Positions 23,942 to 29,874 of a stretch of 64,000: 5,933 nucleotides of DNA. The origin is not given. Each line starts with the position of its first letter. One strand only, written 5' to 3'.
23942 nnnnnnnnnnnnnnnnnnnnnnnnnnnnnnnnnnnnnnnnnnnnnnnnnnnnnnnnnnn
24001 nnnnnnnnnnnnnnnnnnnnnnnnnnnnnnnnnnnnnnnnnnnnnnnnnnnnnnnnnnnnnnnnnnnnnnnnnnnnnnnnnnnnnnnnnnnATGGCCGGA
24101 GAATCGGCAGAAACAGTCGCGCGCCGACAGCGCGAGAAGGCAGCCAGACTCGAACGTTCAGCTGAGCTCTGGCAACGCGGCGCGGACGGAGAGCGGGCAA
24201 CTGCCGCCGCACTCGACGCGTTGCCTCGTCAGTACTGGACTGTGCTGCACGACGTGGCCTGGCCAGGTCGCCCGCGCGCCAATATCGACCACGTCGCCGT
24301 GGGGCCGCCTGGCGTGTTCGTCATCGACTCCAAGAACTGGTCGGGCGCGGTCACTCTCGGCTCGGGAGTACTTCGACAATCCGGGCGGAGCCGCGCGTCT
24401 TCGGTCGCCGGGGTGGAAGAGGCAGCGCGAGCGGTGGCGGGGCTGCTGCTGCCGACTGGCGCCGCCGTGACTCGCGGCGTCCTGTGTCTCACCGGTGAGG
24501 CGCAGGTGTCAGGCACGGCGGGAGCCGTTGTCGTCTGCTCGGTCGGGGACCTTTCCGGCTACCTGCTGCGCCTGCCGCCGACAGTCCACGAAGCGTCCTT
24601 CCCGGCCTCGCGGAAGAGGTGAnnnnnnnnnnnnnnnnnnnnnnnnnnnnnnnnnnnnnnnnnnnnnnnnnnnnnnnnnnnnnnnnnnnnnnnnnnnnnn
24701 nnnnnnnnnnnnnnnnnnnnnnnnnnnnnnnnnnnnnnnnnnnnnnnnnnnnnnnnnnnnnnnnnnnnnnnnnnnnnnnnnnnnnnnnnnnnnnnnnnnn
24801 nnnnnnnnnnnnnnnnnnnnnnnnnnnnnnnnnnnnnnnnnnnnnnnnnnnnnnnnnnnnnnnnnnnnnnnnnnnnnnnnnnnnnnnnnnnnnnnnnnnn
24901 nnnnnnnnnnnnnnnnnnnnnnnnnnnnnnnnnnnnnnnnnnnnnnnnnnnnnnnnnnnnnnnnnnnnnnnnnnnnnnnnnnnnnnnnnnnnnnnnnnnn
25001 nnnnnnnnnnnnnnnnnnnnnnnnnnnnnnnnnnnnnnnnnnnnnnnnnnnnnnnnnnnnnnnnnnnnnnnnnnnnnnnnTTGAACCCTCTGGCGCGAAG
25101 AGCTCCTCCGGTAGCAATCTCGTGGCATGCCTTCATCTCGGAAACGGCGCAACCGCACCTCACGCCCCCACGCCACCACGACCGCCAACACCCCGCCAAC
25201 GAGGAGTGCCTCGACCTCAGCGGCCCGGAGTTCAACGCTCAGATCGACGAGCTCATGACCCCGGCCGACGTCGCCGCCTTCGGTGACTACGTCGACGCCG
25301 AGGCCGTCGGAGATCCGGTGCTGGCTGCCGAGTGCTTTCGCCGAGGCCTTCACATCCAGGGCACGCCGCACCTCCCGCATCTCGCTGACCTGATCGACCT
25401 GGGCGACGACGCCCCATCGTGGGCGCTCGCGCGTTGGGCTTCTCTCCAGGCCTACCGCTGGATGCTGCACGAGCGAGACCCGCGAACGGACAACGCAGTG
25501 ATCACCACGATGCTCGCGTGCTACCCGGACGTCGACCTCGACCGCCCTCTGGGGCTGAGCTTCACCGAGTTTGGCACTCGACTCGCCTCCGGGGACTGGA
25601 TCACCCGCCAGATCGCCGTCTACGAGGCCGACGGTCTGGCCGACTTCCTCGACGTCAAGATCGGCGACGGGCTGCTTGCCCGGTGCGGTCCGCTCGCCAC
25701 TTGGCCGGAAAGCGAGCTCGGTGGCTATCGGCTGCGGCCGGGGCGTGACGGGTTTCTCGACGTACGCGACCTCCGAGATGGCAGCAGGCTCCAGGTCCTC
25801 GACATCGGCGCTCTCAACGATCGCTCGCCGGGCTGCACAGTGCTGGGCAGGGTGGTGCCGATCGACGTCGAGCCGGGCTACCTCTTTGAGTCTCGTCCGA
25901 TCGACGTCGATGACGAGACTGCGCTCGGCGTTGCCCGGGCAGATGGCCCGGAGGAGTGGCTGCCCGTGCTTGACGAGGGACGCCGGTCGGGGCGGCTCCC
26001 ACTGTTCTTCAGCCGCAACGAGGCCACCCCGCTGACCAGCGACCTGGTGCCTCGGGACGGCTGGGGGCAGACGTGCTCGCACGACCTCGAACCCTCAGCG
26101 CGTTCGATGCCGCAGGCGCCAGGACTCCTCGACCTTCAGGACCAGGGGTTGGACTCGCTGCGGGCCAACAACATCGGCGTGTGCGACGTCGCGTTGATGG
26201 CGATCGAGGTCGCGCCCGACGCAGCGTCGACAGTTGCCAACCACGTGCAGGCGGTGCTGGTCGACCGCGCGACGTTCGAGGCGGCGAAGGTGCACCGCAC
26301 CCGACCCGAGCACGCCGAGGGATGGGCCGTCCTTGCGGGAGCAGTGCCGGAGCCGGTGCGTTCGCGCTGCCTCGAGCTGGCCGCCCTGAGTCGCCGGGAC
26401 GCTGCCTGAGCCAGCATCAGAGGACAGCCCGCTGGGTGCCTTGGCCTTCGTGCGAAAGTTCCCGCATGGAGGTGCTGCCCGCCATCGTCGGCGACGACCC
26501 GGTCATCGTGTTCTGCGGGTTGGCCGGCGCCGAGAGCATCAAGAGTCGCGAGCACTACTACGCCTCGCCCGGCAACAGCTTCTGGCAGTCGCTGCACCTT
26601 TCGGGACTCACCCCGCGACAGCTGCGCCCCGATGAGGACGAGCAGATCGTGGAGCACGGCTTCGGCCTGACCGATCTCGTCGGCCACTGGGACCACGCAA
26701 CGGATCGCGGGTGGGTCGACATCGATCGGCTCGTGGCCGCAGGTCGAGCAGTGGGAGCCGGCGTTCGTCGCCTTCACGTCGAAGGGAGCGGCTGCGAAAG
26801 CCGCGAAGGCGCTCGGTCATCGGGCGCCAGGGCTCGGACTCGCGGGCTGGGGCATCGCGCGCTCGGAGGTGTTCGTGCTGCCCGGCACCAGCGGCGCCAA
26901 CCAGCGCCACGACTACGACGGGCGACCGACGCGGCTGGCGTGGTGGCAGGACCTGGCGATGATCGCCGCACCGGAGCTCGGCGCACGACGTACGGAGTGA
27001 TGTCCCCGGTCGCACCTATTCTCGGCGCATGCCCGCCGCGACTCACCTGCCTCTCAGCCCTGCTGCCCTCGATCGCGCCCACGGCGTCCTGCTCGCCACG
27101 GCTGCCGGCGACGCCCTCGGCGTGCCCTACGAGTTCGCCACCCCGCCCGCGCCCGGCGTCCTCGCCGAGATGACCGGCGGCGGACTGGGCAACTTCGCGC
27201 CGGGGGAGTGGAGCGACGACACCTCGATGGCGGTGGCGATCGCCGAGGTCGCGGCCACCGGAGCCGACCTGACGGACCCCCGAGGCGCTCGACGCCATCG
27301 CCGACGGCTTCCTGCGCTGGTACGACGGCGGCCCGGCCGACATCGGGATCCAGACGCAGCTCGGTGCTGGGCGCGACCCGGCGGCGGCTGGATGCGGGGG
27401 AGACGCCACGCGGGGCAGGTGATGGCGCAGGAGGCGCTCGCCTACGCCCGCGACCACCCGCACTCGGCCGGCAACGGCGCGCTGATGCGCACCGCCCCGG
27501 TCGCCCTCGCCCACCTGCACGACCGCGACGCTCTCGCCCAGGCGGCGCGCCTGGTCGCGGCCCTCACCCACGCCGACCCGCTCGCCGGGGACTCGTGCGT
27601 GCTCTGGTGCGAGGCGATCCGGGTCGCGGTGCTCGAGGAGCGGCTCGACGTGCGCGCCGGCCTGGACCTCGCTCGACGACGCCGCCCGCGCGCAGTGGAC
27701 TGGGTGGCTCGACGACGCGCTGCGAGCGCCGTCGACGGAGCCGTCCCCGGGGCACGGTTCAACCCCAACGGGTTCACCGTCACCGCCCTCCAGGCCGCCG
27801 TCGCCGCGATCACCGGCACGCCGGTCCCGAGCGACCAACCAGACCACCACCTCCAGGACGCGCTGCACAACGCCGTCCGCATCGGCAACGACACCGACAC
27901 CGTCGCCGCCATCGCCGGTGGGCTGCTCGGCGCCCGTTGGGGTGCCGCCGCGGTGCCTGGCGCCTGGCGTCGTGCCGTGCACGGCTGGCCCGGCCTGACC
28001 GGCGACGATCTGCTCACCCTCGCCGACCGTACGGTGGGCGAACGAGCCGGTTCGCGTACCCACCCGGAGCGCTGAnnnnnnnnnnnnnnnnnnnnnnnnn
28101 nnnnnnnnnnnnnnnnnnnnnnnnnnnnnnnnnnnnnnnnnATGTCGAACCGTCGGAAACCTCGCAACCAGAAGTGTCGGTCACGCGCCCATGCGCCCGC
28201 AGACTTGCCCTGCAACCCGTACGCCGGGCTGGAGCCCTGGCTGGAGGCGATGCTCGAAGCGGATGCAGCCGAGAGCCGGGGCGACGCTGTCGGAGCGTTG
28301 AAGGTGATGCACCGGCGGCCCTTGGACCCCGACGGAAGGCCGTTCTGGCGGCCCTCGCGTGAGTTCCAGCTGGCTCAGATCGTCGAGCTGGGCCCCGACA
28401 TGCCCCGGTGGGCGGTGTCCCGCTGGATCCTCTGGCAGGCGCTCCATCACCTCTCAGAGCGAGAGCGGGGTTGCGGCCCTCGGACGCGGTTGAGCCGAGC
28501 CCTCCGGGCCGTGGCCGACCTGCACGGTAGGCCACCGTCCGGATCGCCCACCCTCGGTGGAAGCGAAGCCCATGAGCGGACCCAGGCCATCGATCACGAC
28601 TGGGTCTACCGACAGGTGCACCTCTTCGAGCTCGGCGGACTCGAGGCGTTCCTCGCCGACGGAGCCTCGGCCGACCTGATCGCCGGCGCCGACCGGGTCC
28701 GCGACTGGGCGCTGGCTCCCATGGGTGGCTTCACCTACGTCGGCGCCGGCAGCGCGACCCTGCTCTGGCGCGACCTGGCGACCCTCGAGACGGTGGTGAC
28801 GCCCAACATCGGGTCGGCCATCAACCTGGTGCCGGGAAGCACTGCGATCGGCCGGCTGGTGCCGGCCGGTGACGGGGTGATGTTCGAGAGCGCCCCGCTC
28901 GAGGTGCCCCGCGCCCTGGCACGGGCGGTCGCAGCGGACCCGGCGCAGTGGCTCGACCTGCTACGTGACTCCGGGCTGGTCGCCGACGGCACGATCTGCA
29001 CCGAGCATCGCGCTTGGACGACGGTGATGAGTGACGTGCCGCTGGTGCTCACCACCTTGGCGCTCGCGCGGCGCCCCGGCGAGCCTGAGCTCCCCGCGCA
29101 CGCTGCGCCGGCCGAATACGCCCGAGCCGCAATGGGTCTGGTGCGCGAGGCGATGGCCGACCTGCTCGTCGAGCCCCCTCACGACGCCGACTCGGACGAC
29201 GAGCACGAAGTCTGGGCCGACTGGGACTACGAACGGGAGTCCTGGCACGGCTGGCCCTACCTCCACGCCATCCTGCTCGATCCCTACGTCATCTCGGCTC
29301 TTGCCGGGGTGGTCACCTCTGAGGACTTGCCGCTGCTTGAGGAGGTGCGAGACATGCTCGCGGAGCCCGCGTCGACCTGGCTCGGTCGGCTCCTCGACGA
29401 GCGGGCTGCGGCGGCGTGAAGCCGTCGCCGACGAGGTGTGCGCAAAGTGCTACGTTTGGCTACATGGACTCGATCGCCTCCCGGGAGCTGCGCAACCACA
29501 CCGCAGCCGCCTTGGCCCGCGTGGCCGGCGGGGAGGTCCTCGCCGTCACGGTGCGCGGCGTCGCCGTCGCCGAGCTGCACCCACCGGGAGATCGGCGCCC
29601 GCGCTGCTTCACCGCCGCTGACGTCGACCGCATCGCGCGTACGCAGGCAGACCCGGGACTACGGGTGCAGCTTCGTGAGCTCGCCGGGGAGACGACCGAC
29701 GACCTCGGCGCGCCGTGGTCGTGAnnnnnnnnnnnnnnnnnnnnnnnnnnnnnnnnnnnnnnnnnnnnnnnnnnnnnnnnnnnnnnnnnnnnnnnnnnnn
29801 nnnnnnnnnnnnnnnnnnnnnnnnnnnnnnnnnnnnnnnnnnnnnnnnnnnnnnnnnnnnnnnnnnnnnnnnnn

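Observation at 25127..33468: Three dispersed paralogues of an uncharacterised ~400-440 aa family, each with the same promoter module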

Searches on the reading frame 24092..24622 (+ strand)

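Call 26: search_protein_families(library=pfam, proteins=[window:24092-24622:+], max_evalue=0.001)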
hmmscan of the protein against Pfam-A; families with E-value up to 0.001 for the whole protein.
window:24092-24622:+ (176 aa): 1 family
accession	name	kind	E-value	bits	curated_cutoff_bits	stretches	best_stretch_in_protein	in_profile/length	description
PF08378.17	NERD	-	5.1e-19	69.3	22.1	1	29-121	1-97/111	Nuclease-related domain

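Call 58: search_protein_families(library=padloc, proteins=[window:24092-24622:+], max_evalue=0.01)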
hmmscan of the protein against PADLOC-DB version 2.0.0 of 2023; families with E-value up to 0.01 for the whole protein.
window:24092-24622:+ (176 aa): 0 families

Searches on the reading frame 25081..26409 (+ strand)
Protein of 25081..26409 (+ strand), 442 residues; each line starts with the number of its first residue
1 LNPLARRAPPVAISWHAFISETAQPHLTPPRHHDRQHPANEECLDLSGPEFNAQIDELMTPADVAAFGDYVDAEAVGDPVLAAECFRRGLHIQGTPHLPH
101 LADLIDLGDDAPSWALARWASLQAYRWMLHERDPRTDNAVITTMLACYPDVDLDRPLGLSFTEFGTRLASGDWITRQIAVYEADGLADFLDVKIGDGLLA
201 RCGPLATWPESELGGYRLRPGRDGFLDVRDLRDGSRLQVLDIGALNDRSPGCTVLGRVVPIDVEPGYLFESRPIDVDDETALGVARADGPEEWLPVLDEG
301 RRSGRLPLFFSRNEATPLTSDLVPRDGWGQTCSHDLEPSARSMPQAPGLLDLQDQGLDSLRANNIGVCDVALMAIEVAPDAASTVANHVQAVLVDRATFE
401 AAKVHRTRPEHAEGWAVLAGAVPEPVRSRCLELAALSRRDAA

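Call 7: search_protein_families(library=pfam, proteins=[window:25081-26409:+], max_evalue=1)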
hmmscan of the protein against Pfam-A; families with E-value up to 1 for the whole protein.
window:25081-26409:+ (442 aa): 0 families

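Call 8: search_protein_families(library=ncbifam, proteins=[window:25081-26409:+], max_evalue=1)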
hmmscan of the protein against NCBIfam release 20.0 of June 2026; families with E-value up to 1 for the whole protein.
window:25081-26409:+ (442 aa): 0 families

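Call 58: search_protein_families(library=padloc, proteins=[window:25255-26409:+], max_evalue=0.01)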
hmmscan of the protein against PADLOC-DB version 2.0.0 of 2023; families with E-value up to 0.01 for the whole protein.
window:25255-26409:+ (384 aa): 0 families

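Call 59: search_protein_families(library=phrogs, proteins=[window:25255-26409:+], max_evalue=0.01)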
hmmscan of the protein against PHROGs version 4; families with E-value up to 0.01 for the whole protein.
window:25255-26409:+ (384 aa): 0 families

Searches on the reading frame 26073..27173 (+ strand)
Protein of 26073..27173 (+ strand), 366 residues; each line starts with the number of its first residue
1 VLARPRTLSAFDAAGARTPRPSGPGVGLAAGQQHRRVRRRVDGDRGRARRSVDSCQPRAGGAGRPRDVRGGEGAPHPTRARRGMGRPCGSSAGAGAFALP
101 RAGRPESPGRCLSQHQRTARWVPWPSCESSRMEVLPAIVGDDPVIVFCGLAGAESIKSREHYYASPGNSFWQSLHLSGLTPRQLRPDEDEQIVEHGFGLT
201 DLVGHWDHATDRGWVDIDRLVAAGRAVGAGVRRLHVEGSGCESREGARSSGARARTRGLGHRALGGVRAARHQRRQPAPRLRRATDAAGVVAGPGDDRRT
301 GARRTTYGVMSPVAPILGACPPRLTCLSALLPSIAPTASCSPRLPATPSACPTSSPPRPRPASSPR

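Call 26: search_protein_families(library=pfam, proteins=[window:26073-27173:+], max_evalue=0.001)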
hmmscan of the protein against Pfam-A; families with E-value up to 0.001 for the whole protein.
window:26073-27173:+ (366 aa): 0 families

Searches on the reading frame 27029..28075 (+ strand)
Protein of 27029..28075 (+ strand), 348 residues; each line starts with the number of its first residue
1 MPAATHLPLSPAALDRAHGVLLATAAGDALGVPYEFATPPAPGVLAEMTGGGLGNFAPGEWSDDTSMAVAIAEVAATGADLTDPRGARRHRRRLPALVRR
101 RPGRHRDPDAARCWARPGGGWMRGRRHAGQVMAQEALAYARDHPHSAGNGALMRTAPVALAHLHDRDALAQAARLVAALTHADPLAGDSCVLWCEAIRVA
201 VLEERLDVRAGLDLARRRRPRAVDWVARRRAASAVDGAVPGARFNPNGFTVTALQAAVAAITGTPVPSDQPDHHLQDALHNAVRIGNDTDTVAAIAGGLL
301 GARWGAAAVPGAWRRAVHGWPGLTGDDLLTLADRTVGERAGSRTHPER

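Call 26: search_protein_families(library=pfam, proteins=[window:27029-28075:+], max_evalue=0.001)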
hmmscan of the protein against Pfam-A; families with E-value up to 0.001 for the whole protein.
window:27029-28075:+ (348 aa): 1 family
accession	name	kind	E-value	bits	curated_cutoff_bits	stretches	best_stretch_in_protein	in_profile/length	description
PF03747.19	ADP_ribosyl_GH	-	8.4e-48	163.9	26.2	1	19-310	1-285/287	ADP-ribosylglycohydrolase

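Call 58: search_protein_families(library=padloc, proteins=[window:27029-28075:+], max_evalue=0.01)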
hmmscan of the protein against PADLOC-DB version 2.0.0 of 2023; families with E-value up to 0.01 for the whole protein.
window:27029-28075:+ (348 aa): 0 families

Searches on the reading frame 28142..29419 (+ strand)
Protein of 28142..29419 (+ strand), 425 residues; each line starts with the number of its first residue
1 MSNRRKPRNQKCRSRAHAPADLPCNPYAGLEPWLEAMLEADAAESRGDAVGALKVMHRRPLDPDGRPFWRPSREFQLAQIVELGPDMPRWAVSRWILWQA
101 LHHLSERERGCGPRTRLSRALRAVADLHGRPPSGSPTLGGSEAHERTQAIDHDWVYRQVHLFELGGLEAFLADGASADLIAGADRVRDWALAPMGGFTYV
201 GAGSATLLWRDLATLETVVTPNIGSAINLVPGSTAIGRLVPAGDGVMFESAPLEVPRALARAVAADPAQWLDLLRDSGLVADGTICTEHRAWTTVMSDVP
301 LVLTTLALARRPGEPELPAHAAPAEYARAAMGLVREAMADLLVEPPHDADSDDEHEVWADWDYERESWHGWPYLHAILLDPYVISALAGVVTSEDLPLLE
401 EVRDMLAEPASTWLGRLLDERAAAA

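Call 7: search_protein_families(library=pfam, proteins=[window:28142-29419:+], max_evalue=1)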
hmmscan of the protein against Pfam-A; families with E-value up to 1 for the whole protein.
window:28142-29419:+ (425 aa): 1 family
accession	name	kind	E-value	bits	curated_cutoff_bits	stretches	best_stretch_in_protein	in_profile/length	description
PF13551.12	HTH_29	-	0.059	13.9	28.1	1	149-171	23-45/64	Winged helix-turn helix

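Call 8: search_protein_families(library=ncbifam, proteins=[window:28142-29419:+], max_evalue=1)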
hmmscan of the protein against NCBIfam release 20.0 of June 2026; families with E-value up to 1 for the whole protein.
window:28142-29419:+ (425 aa): 0 families

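Call 58: search_protein_families(library=padloc, proteins=[window:28142-29419:+], max_evalue=0.01)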
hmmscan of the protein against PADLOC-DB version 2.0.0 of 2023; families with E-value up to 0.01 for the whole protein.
window:28142-29419:+ (425 aa): 0 families

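Call 59: search_protein_families(library=phrogs, proteins=[window:28142-29419:+], max_evalue=0.01)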
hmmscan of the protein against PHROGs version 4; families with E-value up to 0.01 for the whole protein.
window:28142-29419:+ (425 aa): 0 families

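Call 99: predict_structure(alignment_id=A6)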
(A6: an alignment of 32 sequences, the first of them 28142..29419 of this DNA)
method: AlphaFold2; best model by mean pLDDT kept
length: 425 residues; sequences in the alignment: 32
mean_pLDDT: 88.8   pTM: 0.87
mean pLDDT of the five models: 88.8, 87.9, 87.8, 87.3, 86.2
residues with pLDDT >= 90: 318; 70-90: 43; 50-70: 51; < 50: 13
segments of 3 or more residues with pLDDT < 50: 354-362
pLDDT, mean of each block of 10 residues (from residue 1): 61 56 79 96 97 98 95 95 95 97 73 80 94 62 88 96 96 96 97 98 96 98 96 98 97 98 98 98 93 93 90 81 95 92 65 51 58 96 97 96 96 96 93
secondary structure, 60 per line:
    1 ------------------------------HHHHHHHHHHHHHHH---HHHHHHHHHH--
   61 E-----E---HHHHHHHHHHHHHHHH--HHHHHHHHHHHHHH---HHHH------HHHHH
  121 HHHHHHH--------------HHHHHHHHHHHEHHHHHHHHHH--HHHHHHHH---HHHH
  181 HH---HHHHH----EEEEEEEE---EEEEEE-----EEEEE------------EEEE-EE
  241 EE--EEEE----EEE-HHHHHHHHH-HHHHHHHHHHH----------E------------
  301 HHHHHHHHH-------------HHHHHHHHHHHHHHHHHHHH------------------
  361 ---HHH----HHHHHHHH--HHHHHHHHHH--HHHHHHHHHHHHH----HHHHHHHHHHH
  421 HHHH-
elements in order: H31-45 H49-58 H71-86 H89-102 H106-109 H116-127 H142-152 H154-163 H166-173 H177-182 H186-190 E195-202 E206-211 E217-221 E234-237 E239-242 E245-248 E253-255 H257-265 H267-277 H301-309 H323-342 H371-378 H381-390 H393-405 H410-424

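Call 101: fold_search(model_id=the predicted structure, library=pdb)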
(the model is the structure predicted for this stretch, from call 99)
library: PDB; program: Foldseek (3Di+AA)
matches with E <= 10: 258; with E <= 0.001: 0
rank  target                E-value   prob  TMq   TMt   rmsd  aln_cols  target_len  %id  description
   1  2e8g_A                1.6e-01  0.16  0.10  0.17  17.4       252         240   11  The structure of protein from P. horikoshii at 1.7 angstrom resolution (released 2008-01-22)
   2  1ueb_A                3.2e-01  0.98  0.10  0.23   4.2        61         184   23  Crystal structure of translation elongation factor P from Thermus thermophilus HB8 (released 2004-05-25)
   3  1eif                  3.8e-01  0.97  0.11  0.34   2.8        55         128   18  EUKARYOTIC TRANSLATION INITIATION FACTOR 5A FROM METHANOCOCCUS JANNASCHII (released 1998-10-14)
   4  3h43_B                4.2e-01  0.89  0.11  0.50   3.9        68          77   12  N-terminal domain of the proteasome-activating nucleotidase of Methanocaldococcus jannaschii (released 2009-06-09)
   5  2eif                  4.6e-01  0.98  0.12  0.34   2.5        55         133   18  Eukaryotic translation initiation factor 5A from Methanococcus jannaschii (released 1999-10-12)
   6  1bkb                  4.8e-01  0.97  0.11  0.33   2.9        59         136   12  INITIATION FACTOR 5A FROM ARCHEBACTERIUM PYROBACULUM AEROPHILUM (released 1998-11-04)
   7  7f3j_A                5.6e-01  0.87  0.12  0.46   3.7        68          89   16  Crystal structure of human YBX2 CSD in complex with m5C RNA in space group P1 (released 2022-06-22)
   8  3h43_A                5.6e-01  0.80  0.11  0.49   3.7        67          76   16  N-terminal domain of the proteasome-activating nucleotidase of Methanocaldococcus jannaschii (released 2009-06-09)
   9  4joi_A                6.7e-01  0.30  0.12  0.28   7.9       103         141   12  Crystal structure of the human telomeric Stn1-Ten1 complex (released 2013-05-29)
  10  1yby_A                7.1e-01  0.91  0.11  0.26   3.0        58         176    9  Conserved hypothetical protein Cth-95 from Clostridium thermocellum (released 2005-02-01)
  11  6ktc_A                7.4e-01  0.77  0.12  0.52   3.5        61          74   13  Crystal structure of YBX1 CSD with m5C RNA (released 2020-02-05)
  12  8qcf_H                7.8e-01  0.60  0.11  0.20   7.2        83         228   14  yeast cytoplasmic exosome-Ski2 complex degrading a RNA substrate (released 2024-01-10)
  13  1iz6_C                8.1e-01  0.92  0.11  0.33   2.8        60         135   13  Crystal Structure of Translation Initiation Factor 5A from Pyrococcus Horikoshii (released 2003-01-28)
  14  5ytt_A                8.1e-01  0.72  0.12  0.51   3.5        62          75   14  Crystal structure of YB1 cold-shock domain in complex with UCAUGU (released 2018-12-05)
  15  2l15_MODEL_1_A        9.0e-01  0.66  0.12  0.55   3.5        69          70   13  Solution Structure of Cold Shock Protein CspA Using Combined NMR and CS-Rosetta method (released 2010-09-15)
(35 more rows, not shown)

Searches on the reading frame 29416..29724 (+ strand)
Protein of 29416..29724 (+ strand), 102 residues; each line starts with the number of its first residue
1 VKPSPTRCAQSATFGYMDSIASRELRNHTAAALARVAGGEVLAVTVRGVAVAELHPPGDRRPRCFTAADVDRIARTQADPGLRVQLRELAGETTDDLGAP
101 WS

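Call 26: search_protein_families(library=pfam, proteins=[window:29416-29724:+], max_evalue=0.001)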
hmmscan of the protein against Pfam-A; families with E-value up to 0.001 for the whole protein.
window:29416-29724:+ (102 aa): 1 family
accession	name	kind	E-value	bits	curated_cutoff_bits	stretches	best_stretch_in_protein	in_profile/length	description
PF02604.26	PhdYeFM_antitox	-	0.00041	20.5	29.8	1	17-57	1-42/74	Antitoxin Phd_YefM, type II toxin-antitoxin system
